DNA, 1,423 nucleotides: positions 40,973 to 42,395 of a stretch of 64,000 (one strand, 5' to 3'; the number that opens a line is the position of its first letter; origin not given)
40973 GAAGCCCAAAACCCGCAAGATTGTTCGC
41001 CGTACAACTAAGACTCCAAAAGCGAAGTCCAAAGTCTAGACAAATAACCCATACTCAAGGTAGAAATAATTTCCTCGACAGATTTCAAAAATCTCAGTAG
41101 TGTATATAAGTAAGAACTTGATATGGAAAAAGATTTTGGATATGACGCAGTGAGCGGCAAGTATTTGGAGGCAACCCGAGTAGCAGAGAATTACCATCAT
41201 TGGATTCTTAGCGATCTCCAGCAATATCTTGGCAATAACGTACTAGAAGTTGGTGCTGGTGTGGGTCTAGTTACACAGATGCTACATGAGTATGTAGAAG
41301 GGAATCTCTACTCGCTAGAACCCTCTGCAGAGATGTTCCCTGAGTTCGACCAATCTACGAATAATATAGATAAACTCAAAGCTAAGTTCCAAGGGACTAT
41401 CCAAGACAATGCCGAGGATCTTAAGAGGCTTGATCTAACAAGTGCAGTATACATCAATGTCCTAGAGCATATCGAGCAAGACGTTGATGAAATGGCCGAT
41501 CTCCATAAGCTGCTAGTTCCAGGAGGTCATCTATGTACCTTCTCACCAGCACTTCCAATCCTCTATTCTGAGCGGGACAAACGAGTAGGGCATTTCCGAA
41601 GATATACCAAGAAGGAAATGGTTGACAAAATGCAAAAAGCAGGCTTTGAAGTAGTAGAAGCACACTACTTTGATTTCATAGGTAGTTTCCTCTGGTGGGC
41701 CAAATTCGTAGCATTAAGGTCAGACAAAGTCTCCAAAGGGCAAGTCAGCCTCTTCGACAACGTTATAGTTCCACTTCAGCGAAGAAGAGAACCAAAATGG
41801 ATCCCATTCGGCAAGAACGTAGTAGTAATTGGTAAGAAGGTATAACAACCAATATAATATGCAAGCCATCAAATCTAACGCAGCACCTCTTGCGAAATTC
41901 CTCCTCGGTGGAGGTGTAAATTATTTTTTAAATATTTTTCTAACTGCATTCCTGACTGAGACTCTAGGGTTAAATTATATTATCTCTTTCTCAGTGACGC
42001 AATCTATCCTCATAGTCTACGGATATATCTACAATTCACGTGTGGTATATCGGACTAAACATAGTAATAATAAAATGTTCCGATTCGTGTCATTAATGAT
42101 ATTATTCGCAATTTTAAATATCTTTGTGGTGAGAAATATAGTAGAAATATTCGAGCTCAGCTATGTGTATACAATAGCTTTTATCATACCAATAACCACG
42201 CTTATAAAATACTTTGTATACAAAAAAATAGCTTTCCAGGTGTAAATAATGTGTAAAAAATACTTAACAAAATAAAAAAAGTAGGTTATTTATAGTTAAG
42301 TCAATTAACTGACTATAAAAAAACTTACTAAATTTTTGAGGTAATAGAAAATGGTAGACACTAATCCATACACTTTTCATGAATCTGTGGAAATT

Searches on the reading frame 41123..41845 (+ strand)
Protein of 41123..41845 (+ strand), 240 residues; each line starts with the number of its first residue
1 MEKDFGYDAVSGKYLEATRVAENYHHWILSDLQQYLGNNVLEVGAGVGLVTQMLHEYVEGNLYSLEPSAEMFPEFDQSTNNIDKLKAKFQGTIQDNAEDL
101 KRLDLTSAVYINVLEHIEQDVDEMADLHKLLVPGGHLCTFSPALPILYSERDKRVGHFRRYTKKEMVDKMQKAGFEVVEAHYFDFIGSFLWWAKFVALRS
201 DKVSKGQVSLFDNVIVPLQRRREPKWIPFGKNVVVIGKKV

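Call 44: search_protein_families(library=pfam, proteins=[window:41123-41845:+], max_evalue=0.0001)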
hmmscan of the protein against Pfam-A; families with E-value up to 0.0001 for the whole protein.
window:41123-41845:+ (240 aa): 4 families
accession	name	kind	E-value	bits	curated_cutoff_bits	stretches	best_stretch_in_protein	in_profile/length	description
PF13489.12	Methyltransf_23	-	4.3e-09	36.7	27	1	37-179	23-163/164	Methyltransferase domain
PF08242.18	Methyltransf_12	-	2e-08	35.3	30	1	41-137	1-98/98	Methyltransferase domain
PF08241.18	Methyltransf_11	-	3.5e-07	31.2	21.2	1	41-138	1-94/95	Methyltransferase domain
PF13649.12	Methyltransf_25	-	7.7e-07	30.2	27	1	40-135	1-97/97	Methyltransferase domain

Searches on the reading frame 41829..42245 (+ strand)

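Call 44: search_protein_families(library=pfam, proteins=[window:41829-42245:+], max_evalue=0.0001)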
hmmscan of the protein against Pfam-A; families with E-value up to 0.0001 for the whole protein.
window:41829-42245:+ (138 aa): 1 family
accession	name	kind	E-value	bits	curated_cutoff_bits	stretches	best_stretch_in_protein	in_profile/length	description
PF04138.20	GtrA_DPMS_TM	-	1.4e-09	38.6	26.1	1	23-136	1-117/117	GtrA/DPMS, transmembrane domain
